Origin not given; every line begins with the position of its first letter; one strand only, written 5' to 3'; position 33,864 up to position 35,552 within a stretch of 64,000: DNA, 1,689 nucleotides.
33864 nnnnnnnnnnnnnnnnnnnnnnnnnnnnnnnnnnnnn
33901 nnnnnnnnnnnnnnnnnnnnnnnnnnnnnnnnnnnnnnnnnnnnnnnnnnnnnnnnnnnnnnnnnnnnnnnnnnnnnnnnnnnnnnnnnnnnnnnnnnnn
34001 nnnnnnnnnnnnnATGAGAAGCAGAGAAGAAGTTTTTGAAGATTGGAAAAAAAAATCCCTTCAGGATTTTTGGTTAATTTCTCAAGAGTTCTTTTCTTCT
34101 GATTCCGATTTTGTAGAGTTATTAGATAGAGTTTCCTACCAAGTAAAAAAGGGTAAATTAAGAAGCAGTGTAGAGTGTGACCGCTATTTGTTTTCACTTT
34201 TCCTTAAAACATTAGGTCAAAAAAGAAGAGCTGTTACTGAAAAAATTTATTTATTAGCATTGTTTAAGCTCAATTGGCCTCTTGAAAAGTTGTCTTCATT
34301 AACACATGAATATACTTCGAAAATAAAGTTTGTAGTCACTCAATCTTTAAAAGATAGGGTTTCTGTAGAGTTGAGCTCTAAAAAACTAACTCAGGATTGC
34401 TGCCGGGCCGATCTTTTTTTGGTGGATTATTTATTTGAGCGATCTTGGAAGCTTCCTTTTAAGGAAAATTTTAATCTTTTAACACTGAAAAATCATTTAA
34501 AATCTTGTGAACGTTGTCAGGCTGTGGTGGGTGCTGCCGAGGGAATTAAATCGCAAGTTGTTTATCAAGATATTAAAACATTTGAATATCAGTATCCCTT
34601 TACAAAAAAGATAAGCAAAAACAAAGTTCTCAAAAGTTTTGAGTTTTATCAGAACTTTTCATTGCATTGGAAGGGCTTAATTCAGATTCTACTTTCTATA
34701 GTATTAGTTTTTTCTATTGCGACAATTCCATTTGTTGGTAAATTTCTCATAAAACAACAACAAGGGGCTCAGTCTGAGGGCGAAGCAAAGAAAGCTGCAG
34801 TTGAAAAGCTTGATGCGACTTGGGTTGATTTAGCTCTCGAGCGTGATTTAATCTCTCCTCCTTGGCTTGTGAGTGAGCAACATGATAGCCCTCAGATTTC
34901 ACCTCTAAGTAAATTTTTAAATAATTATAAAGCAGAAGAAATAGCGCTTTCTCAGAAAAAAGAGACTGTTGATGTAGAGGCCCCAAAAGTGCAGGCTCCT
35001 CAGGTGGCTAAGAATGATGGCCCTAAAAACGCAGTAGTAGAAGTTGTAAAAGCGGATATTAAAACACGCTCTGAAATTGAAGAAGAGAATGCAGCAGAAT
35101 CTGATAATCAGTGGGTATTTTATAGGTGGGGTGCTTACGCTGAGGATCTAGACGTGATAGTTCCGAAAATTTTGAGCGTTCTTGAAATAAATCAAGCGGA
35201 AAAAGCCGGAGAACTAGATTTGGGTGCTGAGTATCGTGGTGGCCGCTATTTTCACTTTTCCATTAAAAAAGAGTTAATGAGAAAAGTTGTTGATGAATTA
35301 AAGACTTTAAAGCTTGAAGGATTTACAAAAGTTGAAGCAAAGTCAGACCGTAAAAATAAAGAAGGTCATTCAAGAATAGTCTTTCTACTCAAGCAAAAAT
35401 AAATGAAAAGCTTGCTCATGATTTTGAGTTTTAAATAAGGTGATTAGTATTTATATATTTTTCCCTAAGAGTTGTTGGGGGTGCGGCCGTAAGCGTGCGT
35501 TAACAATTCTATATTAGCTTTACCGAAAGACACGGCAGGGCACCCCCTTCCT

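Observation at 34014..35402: ZAS (H-x3-C-x2-C) anti-sigma-like zinc finger in a membrane protein with no adjacent ECF sigma factor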

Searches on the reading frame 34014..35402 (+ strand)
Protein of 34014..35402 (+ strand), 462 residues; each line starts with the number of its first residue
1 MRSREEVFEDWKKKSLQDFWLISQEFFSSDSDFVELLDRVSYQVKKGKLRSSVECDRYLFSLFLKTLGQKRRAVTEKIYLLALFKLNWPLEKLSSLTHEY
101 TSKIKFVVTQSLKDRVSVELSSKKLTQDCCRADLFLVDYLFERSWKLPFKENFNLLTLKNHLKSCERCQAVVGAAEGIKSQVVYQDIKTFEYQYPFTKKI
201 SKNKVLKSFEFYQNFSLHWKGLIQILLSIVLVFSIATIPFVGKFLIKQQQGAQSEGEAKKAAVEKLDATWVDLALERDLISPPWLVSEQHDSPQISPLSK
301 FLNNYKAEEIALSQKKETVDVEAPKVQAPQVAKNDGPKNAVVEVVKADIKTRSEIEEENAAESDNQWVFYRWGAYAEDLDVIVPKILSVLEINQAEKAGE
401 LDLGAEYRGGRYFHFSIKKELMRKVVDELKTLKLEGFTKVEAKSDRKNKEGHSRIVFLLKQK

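Call 3: search_protein_families(library=pfam, proteins=[window:34014-35402:+], max_evalue=1)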
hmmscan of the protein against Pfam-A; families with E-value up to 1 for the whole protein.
window:34014-35402:+ (462 aa): 0 families

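Call 4: search_protein_families(library=ncbifam, proteins=[window:34014-35402:+], max_evalue=1)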
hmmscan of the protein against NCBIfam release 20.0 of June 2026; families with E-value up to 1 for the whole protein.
window:34014-35402:+ (462 aa): 3 families
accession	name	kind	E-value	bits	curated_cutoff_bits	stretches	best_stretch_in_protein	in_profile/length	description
NF041196.1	ScbR_bind_reg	equivalog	0.039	14.1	150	1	408-443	40-75/191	ScbR family autoregulator-binding transcription factor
TIGR03988.1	antisig_RsrA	equivalog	0.1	12.7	62.5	1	157-181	24-48/77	mycothiol system anti-sigma-R factor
NF001681.0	PRK00442.1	equivalog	0.23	12.2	102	0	288-330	47-89/92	twin-arginine translocase TatA/TatE family subunit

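Call 5: find_homologous_proteins(query=window:34014-35402:+, max_evalue=0.01)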
Query window:34014-35402:+ (462 aa): 3 proteins with E <= 0.01 among 8000 candidates.
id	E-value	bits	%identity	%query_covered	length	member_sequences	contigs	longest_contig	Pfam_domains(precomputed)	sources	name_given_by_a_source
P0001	9.1e-281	949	93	100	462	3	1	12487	-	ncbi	-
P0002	6.5e-32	129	26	92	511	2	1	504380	-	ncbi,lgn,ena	-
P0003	7.6e-23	100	27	83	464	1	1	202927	-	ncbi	-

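Call 6: search_solved_structures(query=window:34014-35402:+, max_evalue=10, show_alignments=3)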
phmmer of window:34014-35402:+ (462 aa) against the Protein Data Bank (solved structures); distinct sequences matched with E-value up to 10: 0.

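Call 10: find_encoding_contigs(protein=P0002, flank=10000, max_places=3)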
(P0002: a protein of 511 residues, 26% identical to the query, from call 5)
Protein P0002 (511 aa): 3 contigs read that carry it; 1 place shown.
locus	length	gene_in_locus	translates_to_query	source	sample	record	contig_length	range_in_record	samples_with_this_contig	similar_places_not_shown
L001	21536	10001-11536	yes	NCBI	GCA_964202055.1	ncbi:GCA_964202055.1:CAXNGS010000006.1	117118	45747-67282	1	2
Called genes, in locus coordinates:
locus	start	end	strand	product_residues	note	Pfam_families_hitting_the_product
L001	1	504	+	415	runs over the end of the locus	-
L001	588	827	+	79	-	PF02599:CsrA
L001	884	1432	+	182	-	PF02623:FliW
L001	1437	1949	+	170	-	-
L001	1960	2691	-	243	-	-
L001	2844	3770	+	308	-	PF12974:Phosphonate-bd, PF09084:NMT1 (weak)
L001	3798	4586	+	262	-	PF02463:SMC_N (faint), PF00005:ABC_tran, PF13304:AAA_21 (faint)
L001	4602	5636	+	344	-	PF00528:BPD_transp_1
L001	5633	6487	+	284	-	PF03767:Acid_phosphat_B (faint)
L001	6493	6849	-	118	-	-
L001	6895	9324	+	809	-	-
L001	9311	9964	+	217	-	-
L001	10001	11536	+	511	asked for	-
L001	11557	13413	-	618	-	PF01336:tRNA_anti-codon, PF00152:tRNA-synt_2, PF02938:GAD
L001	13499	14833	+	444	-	PF13393:tRNA-synt_His, PF00587:tRNA-synt_2b (weak)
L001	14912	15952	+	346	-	-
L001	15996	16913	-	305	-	-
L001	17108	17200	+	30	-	-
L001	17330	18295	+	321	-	PF00246:Peptidase_M14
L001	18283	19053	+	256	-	PF00561:Abhydrolase_1 (weak), PF12146:Hydrolase_4 (weak), PF12697:Abhydrolase_6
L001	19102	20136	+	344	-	-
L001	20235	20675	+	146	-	-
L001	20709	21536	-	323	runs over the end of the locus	PF00072:Response_reg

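Call 11: find_encoding_contigs(protein=P0003, flank=10000, max_places=3)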
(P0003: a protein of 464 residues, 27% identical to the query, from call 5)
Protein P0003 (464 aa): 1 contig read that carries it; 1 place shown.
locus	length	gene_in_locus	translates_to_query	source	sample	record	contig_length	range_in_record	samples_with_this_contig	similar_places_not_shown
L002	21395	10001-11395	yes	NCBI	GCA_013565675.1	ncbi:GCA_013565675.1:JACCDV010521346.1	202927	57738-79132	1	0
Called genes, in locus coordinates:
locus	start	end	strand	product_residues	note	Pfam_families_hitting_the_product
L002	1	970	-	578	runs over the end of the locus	-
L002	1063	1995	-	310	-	PF01728:FtsJ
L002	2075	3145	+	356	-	-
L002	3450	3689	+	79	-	PF02599:CsrA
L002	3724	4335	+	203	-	PF02623:FliW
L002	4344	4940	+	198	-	-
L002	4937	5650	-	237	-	-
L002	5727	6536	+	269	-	PF03767:Acid_phosphat_B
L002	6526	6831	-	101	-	-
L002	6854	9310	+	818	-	PF02769:AIRS_C (weak)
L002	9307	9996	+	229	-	-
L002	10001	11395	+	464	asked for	-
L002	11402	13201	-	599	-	PF01336:tRNA_anti-codon, PF00152:tRNA-synt_2, PF02938:GAD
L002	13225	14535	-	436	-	PF13393:tRNA-synt_His, PF01409:tRNA-synt_2d, PF00587:tRNA-synt_2b, PF03129:HGTP_anticodon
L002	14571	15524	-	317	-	-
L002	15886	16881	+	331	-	PF00246:Peptidase_M14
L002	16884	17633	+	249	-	PF00561:Abhydrolase_1, PF12697:Abhydrolase_6, PF12146:Hydrolase_4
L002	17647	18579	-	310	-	PF00072:Response_reg, PF20161:VpsR (faint)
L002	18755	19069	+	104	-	PF02590:SPOUT_MTase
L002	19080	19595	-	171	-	-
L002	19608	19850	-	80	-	-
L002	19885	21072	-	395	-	-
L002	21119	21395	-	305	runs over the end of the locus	PF01467:CTP_transf_like (faint), PF06574:FAD_syn, PF01687:Flavokinase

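Call 12: find_related_loci(query=A1, collection=genome_contigs, flank=8000)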
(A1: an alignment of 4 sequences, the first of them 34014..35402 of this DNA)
Query A1 (462 aa) in genome_contigs; peptide patterns used: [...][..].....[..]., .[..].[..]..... (x = any residue, [..] = any of these).
298 stretches matched a pattern; 2 encode a relative of the query (tblastn E <= 1e-3); 2 distinct loci.
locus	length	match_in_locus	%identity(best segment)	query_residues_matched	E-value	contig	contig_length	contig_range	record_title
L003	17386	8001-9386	92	1-462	0e+0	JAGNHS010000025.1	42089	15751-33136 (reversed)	MAG: Proteobacteria bacterium isolate Gw_Eff_bin_446 Gw_Eff_1519_length_42089_cov_6.228874, whole genome shotgun sequenc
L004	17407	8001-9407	53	32-457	4e-25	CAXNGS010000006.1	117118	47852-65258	MAG: Bdellovibrionota bacterium isolate LH-05nov19-15 genome assembly, contig: LH-05nov19-C135, whole genome shotgun seq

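Call 13: search_protein_representatives(alignment_id=A1)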
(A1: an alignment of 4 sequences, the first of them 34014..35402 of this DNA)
Query: 4 sequences, 483 profile positions. Proteins with E-value up to 0.001 (for the whole library): 262; up to 1e-10: 74; up to 1e-30: 43. The best 150 are listed.
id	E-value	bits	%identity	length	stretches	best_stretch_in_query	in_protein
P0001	1.3e-228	776.4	-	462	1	1-481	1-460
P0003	1.7e-189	647.4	-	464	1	1-481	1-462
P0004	1.0e-100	354.6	-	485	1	13-482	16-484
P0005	1.2e-74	268.7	-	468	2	8-261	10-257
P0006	4.3e-68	247.0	-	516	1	17-482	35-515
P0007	2.2e-63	231.5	-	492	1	6-480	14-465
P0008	7.6e-63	229.7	-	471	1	44-481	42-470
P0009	1.0e-61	226.0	-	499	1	16-480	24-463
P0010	5.7e-58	213.6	-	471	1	8-481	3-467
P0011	2.3e-57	211.6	-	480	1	59-482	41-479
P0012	2.4e-56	208.3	-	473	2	11-264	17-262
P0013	2.7e-56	208.1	-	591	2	43-374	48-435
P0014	4.8e-56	207.3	-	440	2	295-481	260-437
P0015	2.0e-55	205.2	-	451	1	87-478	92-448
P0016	3.1e-55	204.6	-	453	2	305-480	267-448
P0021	2.6e-50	188.4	-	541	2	338-480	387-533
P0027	4.5e-48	181.0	-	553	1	28-479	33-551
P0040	5.7e-35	137.8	-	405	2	346-480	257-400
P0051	1.9e-23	99.7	-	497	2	310-482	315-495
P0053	4.8e-18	82.0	-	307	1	8-264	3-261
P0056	8.8e-16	74.5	-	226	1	34-188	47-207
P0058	9.9e-14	67.7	-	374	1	164-480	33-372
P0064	5.3e-12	62.0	-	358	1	212-479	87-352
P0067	1.0e-11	61.1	-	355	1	157-480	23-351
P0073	5.7e-11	58.6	-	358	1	162-478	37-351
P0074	5.8e-11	58.6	-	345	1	154-478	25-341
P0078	1.8e-10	57.0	-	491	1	317-482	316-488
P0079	2.4e-10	56.6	-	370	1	162-480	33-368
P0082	3.8e-10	55.9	-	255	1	79-203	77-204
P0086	8.7e-10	54.7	-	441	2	384-481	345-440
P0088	1.3e-09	54.2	-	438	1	354-481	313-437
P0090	1.5e-09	54.0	-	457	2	367-480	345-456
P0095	2.5e-09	53.2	-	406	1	209-482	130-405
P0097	3.1e-09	52.9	-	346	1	162-480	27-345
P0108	1.1e-08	51.1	-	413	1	163-481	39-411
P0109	1.3e-08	50.8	-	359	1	163-480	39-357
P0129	2.8e-07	46.4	-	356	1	167-478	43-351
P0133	3.6e-07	46.1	-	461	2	351-481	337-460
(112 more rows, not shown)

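Call 15: search_protein_families(library=pfam, proteins=[P0058, P0067, P0073, P0074, P0079, P0097, P0108, P0109, P0129, P0064], max_evalue=0.1)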
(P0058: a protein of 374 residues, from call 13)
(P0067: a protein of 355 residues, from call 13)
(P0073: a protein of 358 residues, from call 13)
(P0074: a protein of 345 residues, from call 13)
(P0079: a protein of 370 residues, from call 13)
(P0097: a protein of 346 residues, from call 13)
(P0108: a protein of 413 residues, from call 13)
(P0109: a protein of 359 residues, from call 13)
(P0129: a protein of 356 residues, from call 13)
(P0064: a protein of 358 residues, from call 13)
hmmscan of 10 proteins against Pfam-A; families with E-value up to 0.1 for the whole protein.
P0058 (374 aa): 0 families

P0067 (355 aa): 0 families

P0073 (358 aa): 0 families

P0074 (345 aa): 1 family
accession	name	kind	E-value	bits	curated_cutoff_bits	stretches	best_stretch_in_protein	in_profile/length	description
PF13490.11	zf-HC2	-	1e-06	29.2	22.2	1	18-47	5-34/35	Putative zinc-finger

P0079 (370 aa): 1 family
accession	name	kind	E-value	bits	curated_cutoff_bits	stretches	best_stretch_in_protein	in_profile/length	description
PF13490.11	zf-HC2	-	0.078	13.5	22.2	0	17-39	4-26/35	Putative zinc-finger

P0097 (346 aa): 1 family
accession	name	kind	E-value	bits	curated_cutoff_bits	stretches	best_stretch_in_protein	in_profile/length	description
PF13490.11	zf-HC2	-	0.02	15.4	22.2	1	21-41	14-34/35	Putative zinc-finger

P0108 (413 aa): 0 families

P0109 (359 aa): 1 family
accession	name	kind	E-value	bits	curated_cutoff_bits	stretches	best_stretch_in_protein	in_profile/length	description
PF15420.11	Abhydrolase_9_N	-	0.043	14.3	27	1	53-142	13-88/208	Alpha/beta-hydrolase family N-terminus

P0129 (356 aa): 0 families

P0064 (358 aa): 0 families

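Call 24: find_encoding_contigs(protein=P0074, flank=6000, max_places=3)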
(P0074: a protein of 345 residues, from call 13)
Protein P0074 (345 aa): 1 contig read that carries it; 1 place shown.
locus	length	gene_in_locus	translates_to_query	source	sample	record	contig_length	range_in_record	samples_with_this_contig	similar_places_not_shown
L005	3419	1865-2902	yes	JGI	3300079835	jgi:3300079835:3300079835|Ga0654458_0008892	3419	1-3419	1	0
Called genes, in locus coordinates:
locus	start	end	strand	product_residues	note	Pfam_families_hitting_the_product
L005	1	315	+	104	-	?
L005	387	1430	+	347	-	PF00022:Actin (weak), PF06723:MreB_Mbl, PF00012:HSP70, PF11104:PilM_2 (faint), PF14450:FtsA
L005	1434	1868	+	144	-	PF08281:Sigma70_r4_2 (weak)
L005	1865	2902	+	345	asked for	PF13490:zf-HC2 (weak)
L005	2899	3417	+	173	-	?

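Call 25: find_encoding_contigs(protein=P0004, flank=8000, max_places=3)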
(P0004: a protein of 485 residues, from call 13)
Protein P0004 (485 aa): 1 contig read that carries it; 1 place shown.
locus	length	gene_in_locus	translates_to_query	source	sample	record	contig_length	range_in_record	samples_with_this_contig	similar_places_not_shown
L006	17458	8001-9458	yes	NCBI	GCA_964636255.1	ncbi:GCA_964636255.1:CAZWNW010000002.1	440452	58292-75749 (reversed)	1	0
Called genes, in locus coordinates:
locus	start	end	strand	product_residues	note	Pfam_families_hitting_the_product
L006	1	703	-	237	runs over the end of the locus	-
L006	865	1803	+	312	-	PF12974:Phosphonate-bd, PF09084:NMT1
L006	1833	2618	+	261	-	PF02463:SMC_N (weak), PF09818:ABC_ATPase (faint), PF00005:ABC_tran, PF13304:AAA_21 (faint)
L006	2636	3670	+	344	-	PF00528:BPD_transp_1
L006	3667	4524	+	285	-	PF03767:Acid_phosphat_B (faint)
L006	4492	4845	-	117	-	-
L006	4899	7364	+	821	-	PF02769:AIRS_C (weak)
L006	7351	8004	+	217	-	-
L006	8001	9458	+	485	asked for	-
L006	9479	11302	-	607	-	PF01336:tRNA_anti-codon, PF00152:tRNA-synt_2, PF02938:GAD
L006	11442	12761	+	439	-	PF13393:tRNA-synt_His, PF00587:tRNA-synt_2b (weak)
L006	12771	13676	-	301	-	-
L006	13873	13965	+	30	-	-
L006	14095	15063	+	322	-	PF00246:Peptidase_M14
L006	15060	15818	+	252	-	PF12697:Abhydrolase_6 (weak), PF00561:Abhydrolase_1 (weak)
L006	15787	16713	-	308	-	PF00072:Response_reg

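Call 28: predict_structure(alignment_id=A2)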
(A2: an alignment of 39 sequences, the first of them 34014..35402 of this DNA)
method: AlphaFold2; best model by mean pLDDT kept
length: 462 residues; sequences in the alignment: 39
mean_pLDDT: 78.5   pTM: 0.46
mean pLDDT of the five models: 78.5, 78.1, 77.6, 77.5, 77.2
residues with pLDDT >= 90: 241; 70-90: 74; 50-70: 70; < 50: 77
segments of 3 or more residues with pLDDT < 50: 277-282, 285-296, 304-361
pLDDT, mean of each block of 10 residues (from residue 1): 90 94 90 90 93 95 84 90 95 95 94 77 78 94 80 88 92 93 87 70 53 70 92 90 72 65 63 52 45 49 46 39 43 38 38 43 77 97 98 97 96 97 96 95 93 97 94
secondary structure, 60 per line:
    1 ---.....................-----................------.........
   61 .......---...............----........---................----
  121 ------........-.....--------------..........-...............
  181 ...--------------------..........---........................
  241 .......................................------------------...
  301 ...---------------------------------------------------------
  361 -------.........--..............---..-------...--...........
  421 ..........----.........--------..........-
elements in order: H4-24 H30-45 H52-67 H71-85 H90-97 H101-116 H127-134 H136-140 H155-164 H166-183 H204-213 H217-279 H298-303 E368-376 H379-392 E405-407 E410-418 H419-430 E435-443 E452-461

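Call 30: fold_search(model_id=the predicted structure, library=pdb)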
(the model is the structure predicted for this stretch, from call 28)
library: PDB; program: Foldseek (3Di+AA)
matches with E <= 10: 143; with E <= 0.001: 0
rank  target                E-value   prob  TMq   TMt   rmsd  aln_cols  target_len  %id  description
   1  5l4k_S                3.7e-01  0.12  0.11  0.11  25.2       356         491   11  The human 26S proteasome lid (released 2016-09-07)
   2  5uxw_A                4.5e-01  0.77  0.20  0.35   9.9       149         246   11  Crystal Structure of Anti-anti-sigma factor PhyR from Bartonella quintana (released 2018-02-28)
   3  5cjp_E                6.0e-01  0.04  0.08  0.10  28.1       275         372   10  The Structural Basis for Cdc42-Induced Dimerization of IQGAPs (released 2016-08-10)
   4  6nc9                  7.8e-01  0.04  0.08  0.08  23.2       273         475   17  Lipid II flippase MurJ, outward-facing conformation (released 2019-04-17)
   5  5v8f_8                1.1e+00  0.03  0.06  0.06  26.0       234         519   14  Structural basis of MCM2-7 replicative helicase loading by ORC-Cdc6 and Cdt1 (released 2017-05-10)
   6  8giy_C                1.1e+00  0.05  0.09  0.11  19.7       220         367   10  E. coli clamp loader with closed clamp (released 2024-03-27)
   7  5uxv_A                1.2e+00  0.75  0.21  0.37   4.1       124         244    9  Crystal Structure of Anti-anti-sigma factor PhyR I40V/S51C mutant from Bartonella quintana (released 2018-02-28)
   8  8giz_B                1.2e+00  0.06  0.12  0.14  19.7       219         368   12  E. coli clamp loader with open clamp (released 2024-03-27)
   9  5uxw_B                1.4e+00  0.57  0.19  0.34   4.5       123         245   10  Crystal Structure of Anti-anti-sigma factor PhyR from Bartonella quintana (released 2018-02-28)
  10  5cwf_B                1.4e+00  0.08  0.10  0.21  13.8       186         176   12  Crystal structure of de novo designed helical repeat protein DHR8 (released 2015-12-16)
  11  4ak9_B                1.4e+00  0.09  0.11  0.16  17.3       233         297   12  Structure of chloroplast FtsY from Physcomitrella patens (released 2013-01-16)
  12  3n0r                  1.5e+00  0.57  0.16  0.27   4.2       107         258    9  Structure of the PhyR stress response regulator at 1.25 Angstrom resolution (released 2010-08-11)
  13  9pb6_A                1.5e+00  0.05  0.10  0.05  23.6       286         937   12  Avian TRPM8 (Parus major) menthol bound structure resolved in cell vesicles using cryo-EM (released 2026-04-08)
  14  8sjd_B                1.7e+00  0.02  0.07  0.07  25.7       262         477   11  Cryo-EM structure of the Hermes transposase bound to two right-ends of its DNA transposon. (released 2023-08-02)
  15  6zsb_AV               1.8e+00  0.12  0.18  0.23  13.7       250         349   15  Human mitochondrial ribosome in complex with mRNA and P-site tRNA (released 2020-09-16)
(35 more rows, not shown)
